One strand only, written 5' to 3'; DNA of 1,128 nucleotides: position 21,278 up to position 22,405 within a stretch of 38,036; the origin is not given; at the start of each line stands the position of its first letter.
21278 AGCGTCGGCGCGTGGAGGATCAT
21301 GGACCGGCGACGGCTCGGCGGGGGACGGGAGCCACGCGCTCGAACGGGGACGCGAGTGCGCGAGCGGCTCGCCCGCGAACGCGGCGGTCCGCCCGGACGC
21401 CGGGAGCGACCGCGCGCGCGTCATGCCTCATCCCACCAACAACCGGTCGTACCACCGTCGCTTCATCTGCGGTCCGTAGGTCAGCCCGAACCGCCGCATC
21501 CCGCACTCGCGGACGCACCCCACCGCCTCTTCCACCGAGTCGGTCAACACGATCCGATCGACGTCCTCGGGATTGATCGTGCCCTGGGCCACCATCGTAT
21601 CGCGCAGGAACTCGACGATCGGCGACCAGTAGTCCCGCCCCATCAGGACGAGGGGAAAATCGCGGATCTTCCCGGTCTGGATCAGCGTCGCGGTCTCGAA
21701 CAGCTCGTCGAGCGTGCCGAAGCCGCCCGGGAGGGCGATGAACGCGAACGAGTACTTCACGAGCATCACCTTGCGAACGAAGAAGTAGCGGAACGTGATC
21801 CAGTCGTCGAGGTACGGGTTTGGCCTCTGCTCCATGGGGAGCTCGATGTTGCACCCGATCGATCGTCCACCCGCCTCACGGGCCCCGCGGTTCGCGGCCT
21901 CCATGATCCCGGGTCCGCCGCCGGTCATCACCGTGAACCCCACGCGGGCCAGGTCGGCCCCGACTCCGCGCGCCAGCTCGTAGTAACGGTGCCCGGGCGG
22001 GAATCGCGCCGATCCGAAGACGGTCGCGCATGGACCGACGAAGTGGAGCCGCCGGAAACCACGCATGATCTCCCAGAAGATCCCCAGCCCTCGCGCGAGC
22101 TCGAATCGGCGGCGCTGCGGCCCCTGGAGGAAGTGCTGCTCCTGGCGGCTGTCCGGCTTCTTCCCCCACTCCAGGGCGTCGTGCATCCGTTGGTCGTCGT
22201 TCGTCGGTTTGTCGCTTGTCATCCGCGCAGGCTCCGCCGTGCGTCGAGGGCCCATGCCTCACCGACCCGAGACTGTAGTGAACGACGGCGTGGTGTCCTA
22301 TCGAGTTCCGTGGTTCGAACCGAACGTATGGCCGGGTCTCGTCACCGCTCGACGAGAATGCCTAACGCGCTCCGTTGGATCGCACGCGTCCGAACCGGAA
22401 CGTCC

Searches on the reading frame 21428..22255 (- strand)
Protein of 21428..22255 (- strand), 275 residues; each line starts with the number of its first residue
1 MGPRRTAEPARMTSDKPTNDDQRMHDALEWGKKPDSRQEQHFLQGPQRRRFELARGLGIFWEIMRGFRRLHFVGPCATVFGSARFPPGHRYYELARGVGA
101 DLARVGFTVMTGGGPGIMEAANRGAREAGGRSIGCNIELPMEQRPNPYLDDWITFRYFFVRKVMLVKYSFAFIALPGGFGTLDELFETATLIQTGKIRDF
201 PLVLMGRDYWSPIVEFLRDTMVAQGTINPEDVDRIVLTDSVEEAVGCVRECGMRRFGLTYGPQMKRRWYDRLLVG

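Call 41: search_protein_families(library=pfam, proteins=[window:21428-22255:-], max_evalue=0.00001)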
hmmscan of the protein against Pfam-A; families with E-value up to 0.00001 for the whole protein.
window:21428-22255:- (275 aa): 2 families
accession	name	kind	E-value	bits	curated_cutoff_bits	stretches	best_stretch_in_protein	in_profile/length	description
PF03641.19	Lysine_decarbox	-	1.6e-35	122.6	27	1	118-245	1-128/131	Possible lysine decarboxylase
PF18306.6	LDcluster4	-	8.4e-17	61.6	26.3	1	78-186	5-111/151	SLOG cluster4 family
